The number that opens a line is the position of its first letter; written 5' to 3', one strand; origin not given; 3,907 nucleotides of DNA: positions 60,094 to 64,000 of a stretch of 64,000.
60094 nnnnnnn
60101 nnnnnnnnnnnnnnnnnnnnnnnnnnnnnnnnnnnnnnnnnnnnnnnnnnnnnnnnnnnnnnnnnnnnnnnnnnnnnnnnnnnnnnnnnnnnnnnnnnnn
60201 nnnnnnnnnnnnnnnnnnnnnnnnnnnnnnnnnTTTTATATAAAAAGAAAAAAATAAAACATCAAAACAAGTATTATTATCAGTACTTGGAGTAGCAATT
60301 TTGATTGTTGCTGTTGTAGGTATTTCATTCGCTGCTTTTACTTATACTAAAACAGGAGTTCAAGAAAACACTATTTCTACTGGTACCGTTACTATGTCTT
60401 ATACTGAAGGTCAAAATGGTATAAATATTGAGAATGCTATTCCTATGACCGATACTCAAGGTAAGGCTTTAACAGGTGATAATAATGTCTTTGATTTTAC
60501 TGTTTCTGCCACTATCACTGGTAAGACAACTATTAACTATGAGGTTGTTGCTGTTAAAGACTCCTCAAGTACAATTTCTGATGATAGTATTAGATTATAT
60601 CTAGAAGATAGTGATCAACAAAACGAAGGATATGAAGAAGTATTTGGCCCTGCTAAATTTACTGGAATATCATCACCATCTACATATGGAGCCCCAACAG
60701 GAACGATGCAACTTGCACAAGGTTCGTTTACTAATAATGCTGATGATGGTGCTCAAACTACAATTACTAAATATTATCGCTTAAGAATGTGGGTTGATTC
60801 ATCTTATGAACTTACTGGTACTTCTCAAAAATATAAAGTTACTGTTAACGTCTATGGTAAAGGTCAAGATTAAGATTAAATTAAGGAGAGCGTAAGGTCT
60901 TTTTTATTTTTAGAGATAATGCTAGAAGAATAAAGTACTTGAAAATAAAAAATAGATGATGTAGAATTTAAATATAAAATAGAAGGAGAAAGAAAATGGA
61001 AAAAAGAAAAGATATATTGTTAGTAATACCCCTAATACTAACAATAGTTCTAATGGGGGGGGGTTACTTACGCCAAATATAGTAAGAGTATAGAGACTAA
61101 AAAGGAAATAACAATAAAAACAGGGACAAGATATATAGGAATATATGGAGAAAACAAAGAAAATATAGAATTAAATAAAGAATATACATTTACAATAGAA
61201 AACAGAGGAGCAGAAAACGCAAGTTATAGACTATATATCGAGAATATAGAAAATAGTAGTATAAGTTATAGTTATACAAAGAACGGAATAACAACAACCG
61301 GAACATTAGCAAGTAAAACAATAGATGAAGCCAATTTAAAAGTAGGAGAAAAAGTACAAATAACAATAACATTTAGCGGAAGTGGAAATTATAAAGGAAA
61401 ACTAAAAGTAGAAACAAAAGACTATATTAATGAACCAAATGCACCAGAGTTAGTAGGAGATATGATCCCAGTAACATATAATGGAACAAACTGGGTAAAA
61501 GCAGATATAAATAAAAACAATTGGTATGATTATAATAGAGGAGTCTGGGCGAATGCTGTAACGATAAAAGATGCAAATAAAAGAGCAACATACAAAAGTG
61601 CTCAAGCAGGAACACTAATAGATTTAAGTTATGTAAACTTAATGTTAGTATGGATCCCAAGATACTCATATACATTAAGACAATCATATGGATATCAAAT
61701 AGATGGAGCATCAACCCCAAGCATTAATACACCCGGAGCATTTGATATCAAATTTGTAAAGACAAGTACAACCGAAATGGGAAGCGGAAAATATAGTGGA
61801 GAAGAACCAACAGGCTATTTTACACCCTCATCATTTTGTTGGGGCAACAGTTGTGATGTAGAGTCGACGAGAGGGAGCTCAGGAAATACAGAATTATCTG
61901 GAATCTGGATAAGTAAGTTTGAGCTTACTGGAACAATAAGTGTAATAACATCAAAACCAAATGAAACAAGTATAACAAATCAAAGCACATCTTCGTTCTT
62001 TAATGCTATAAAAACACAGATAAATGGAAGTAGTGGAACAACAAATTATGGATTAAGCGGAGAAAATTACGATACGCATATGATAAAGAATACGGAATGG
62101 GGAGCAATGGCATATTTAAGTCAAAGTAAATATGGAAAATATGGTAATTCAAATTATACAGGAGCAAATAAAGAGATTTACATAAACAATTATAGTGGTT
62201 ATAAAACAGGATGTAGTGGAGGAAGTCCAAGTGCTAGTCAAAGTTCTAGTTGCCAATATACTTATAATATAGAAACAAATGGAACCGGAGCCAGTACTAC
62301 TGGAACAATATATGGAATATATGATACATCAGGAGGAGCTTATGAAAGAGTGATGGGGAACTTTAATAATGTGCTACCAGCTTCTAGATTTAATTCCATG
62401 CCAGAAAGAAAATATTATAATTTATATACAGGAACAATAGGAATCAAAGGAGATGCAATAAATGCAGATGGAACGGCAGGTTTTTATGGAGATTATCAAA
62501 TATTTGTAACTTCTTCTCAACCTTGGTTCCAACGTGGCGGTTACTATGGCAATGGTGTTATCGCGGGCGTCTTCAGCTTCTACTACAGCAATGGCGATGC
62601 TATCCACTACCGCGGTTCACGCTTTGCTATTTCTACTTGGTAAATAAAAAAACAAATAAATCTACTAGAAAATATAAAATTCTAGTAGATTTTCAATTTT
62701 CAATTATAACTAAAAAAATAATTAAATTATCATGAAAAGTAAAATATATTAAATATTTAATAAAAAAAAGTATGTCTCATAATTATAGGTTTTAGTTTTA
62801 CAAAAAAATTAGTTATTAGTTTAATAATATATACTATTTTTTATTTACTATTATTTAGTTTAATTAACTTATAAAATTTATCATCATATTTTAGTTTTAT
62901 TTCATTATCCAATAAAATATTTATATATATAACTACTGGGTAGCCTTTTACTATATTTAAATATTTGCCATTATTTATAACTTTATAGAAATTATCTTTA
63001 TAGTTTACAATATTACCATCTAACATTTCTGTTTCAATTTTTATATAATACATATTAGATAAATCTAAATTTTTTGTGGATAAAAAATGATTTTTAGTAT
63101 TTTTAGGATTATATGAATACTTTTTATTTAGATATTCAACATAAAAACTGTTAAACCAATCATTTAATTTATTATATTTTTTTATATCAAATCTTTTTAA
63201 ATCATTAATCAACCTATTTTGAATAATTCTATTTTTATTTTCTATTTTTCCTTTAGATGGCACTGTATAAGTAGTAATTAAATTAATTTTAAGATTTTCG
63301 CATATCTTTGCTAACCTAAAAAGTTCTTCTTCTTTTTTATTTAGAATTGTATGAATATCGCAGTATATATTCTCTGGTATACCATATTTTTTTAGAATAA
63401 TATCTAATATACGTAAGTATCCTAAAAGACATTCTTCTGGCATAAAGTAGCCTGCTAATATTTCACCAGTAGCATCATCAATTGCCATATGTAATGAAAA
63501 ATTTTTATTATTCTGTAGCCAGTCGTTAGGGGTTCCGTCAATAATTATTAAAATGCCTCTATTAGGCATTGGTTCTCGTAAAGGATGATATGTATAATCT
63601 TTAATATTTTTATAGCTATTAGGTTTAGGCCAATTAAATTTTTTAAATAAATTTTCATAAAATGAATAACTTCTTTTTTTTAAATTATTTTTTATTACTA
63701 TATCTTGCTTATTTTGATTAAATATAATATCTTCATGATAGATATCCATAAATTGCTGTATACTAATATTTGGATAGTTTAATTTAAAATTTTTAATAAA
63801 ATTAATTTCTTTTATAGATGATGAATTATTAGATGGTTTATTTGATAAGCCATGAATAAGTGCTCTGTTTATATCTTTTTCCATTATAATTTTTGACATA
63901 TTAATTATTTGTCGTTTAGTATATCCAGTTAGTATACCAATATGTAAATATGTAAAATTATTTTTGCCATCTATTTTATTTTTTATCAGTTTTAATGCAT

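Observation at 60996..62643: Poly-G(9) slipped-strand switch inside the signal peptide of a large camelysin-like surface protein (copy B)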

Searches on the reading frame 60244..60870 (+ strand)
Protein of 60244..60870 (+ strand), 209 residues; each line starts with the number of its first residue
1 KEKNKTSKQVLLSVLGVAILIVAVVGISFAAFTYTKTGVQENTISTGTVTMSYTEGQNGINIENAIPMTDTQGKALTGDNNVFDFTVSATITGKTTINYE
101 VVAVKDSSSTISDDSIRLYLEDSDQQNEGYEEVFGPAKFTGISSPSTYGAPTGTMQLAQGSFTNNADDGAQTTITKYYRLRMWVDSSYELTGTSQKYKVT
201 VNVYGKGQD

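Call 10: search_protein_families(library=pfam, proteins=[window:60244-60870:+], max_evalue=1)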
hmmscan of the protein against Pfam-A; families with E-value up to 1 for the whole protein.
seq(209 aa): 0 families

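Call 11: search_protein_families(library=ncbifam, proteins=[window:60244-60870:+], max_evalue=1)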
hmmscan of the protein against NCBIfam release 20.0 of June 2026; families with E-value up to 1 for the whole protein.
seq(209 aa): 1 family
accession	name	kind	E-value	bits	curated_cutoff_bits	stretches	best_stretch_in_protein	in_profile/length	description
NF049864.1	lipo_LppU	equivalog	0.07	13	135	1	12-125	10-124/199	LppU family putative lipoprotein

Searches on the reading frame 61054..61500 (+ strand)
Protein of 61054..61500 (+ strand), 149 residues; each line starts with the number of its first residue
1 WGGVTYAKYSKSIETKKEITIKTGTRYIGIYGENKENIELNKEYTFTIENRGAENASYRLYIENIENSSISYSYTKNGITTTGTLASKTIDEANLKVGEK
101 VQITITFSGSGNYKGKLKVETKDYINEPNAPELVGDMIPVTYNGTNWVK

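Call 71: predict_structure(alignment_id=A3)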
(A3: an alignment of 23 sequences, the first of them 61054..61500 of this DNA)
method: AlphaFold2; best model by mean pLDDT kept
length: 149 residues; sequences in the alignment: 23
mean_pLDDT: 77.5   pTM: 0.64
mean pLDDT of the five models: 77.5, 77.5, 75.7, 74.4, 74.2
residues with pLDDT >= 90: 50; 70-90: 55; 50-70: 24; < 50: 20
segments of 3 or more residues with pLDDT < 50: 1-11, 19-23, 128-130
pLDDT, mean of each block of 10 residues (from residue 1): 42 52 73 87 93 89 77 93 86 91 92 82 67 61 77
secondary structure, 60 per line:
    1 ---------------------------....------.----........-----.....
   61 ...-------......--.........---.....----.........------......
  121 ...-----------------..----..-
elements in order: E28-31 E43-50 E56-63 E71-76 E79-84 E91-95 E100-108 E115-123

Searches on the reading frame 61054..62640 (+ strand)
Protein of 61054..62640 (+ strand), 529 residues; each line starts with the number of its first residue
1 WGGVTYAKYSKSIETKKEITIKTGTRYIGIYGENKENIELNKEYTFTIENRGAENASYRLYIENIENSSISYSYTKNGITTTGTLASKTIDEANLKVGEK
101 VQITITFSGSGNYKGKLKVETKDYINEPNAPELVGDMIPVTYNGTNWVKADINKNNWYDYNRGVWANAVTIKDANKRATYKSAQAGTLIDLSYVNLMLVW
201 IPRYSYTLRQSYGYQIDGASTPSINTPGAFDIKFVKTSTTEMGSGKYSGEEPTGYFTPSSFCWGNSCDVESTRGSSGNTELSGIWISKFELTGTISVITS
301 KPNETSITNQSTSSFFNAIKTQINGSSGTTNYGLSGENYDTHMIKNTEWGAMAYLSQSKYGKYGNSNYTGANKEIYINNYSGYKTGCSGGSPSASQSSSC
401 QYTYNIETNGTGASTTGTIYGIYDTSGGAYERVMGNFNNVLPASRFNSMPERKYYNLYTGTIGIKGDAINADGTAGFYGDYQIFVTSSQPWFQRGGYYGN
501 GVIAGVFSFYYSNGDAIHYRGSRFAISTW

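Call 50: predict_structure(alignment_id=A2)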
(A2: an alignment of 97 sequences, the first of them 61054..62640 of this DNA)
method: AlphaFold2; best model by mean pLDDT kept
length: 529 residues; sequences in the alignment: 97
mean_pLDDT: 92.9   pTM: 0.85
mean pLDDT of the five models: 92.9, 92.9, 91.3, 90.7, 90.3
residues with pLDDT >= 90: 422; 70-90: 90; 50-70: 13; < 50: 4
segments of 3 or more residues with pLDDT < 50: none
pLDDT, mean of each block of 10 residues (from residue 1): 53 71 80 84 93 88 83 86 84 87 93 86 82 98 96 86 95 98 97 98 98 92 97 95 95 96 97 97 98 98 98 98 98 96 99 98 95 96 97 95 96 98 96 98 96 98 96 95 97 95 94 97 98
secondary structure, 60 per line:
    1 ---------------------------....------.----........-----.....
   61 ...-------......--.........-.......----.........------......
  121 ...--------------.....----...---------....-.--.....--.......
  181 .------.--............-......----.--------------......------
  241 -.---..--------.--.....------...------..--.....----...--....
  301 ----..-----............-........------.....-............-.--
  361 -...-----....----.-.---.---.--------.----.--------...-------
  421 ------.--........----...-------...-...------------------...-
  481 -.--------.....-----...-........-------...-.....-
elements in order: E28-31 E43-50 E56-63 E71-76 E79-84 E89-95 E100-108 E115-123 E138-142 E147-149 E167-171 H174-181 E194-202 E204-209 E229-234 E283-287 E292-294 E297-300 H312-323 H325-332 E339-343 H346-356 H370-373 E430-437 E456-458 E491-495 E505-512 E520-522 E524-528

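Call 54: fold_search(model_id=the predicted structure, library=pdb)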
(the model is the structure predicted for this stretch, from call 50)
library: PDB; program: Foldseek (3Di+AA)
matches with E <= 10: 1586; with E <= 0.001: 4
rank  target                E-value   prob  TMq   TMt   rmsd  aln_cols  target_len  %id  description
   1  5vf4_A                1.6e-07  1.00  0.34  0.46   9.5       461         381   14  Thermus aquaticus variable protein (TaqVP) from diversity-generating retroelements (DGR) (released 2017-05-24)
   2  5vf4_D                4.5e-07  1.00  0.36  0.48   8.4       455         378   14  Thermus aquaticus variable protein (TaqVP) from diversity-generating retroelements (DGR) (released 2017-05-24)
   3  5vf4_C                4.5e-07  1.00  0.33  0.44   9.5       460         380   13  Thermus aquaticus variable protein (TaqVP) from diversity-generating retroelements (DGR) (released 2017-05-24)
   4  6ueh                  8.8e-04  1.00  0.12  0.13   6.7       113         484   13  Crystal structure of a ruminal GH26 endo-beta-1,4-mannanase (released 2020-03-11)
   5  1szb_A                3.2e-03  0.96  0.14  0.34  12.3       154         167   12  Crystal structure of the human MBL-associated protein 19 (MAp19) (released 2004-06-22)
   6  6f1c_D                5.0e-03  0.92  0.14  0.22  10.7       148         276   13  C1rC1s complex (released 2018-01-17)
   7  9mzu_A                5.3e-03  0.96  0.18  0.21   9.2       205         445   14  Structure of PorKN from Porphyromonas gingivalis (released 2025-04-16)
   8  1szb_B                5.6e-03  0.93  0.14  0.33  12.1       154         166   10  Crystal structure of the human MBL-associated protein 19 (MAp19) (released 2004-06-22)
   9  6k73_B                7.4e-03  0.51  0.10  0.22  15.2       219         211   11  Chaperone-tip adhesin complex is vital for synergistic activation of CFA/I fimbriae biogenesis (released 2020-06-10)
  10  6f1h_D                8.8e-03  0.35  0.14  0.23  22.8       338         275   11  C1rC1s complex (released 2018-01-17)
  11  2cdp_C                1.2e-02  0.97  0.12  0.36   8.1       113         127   18  Structure of a CBM6 in complex with neoagarohexaose (released 2006-02-08)
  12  8tx3_A                1.3e-02  0.60  0.10  0.15  14.3       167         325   13  Fab 3864-6 in complex with influenza HA H3-VIC11 (released 2024-09-11)
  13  4qxl                  1.4e-02  0.91  0.12  0.37   7.7       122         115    9  Crystal Structure of FLHE (released 2015-01-14)
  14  8tj6_A                1.6e-02  0.69  0.10  0.15  13.8       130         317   15  CRYSTAL STRUCTURE OF THE A/Beijing/353/1989(H3N2) INFLUENZA VIRUS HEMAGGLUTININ WITH HUMAN RECEPTOR ANALOG 6'-SLN (released 2024-02-14)
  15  9bdg_A                1.6e-02  0.69  0.10  0.13  12.3       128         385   14  Influenza A virus Hemagglutinin H3/Darwin/6/2021 in complex with Fab ADI-85647 (released 2024-11-13)
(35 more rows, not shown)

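Call 73: search_solved_structures(query=A2, max_evalue=1)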
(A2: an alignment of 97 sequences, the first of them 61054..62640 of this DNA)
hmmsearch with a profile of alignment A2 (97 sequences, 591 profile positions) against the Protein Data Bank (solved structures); distinct sequences matched with E-value up to 1: 0.

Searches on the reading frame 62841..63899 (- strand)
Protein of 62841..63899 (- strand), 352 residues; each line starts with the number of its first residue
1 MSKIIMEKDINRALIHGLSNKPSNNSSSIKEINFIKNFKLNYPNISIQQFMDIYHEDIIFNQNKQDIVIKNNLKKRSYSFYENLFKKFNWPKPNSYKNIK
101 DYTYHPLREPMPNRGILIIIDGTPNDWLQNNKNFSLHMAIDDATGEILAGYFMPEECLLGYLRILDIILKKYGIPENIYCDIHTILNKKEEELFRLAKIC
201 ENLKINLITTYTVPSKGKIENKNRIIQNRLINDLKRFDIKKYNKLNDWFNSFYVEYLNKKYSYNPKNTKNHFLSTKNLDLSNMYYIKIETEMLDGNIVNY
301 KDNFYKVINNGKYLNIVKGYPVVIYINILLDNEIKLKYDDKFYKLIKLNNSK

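Call 10: search_protein_families(library=pfam, proteins=[window:62841-63899:-], max_evalue=1)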
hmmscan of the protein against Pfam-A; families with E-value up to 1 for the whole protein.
window:62841-63899:- (352 aa): 2 families
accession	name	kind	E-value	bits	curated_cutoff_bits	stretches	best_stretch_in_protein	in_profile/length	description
PF22007.2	DUF6930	-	0.045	14.4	27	1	136-212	39-111/123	Domain of unknown function (DUF6930)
PF02540.23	NAD_synthase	-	0.074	12.6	21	1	21-77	55-108/242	NAD synthase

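Call 11: search_protein_families(library=ncbifam, proteins=[window:62841-63899:-], max_evalue=1)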
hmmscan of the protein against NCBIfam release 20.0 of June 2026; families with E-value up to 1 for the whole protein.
window:62841-63899:- (352 aa): 5 families
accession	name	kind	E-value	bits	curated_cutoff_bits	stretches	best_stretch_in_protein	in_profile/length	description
NF033594.2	transpos_ISNCY_2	equivalog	8.5e-48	163.4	250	1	12-335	40-355/368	ISNCY family transposase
NF033577.2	transpos_IS481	equivalog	6.2e-07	29.2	224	1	117-258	131-268/284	IS481 family transposase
TIGR00552.1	nadE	equivalog_domain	0.011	15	63.65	1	20-77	58-116/251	NAD(+) synthase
NF002561.0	PRK02155.1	equivalog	0.054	12.8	371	1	16-94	215-291/297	NAD kinase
NF033546.1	transpos_IS21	equivalog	0.12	11.9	160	1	214-260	225-269/294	IS21 family transposase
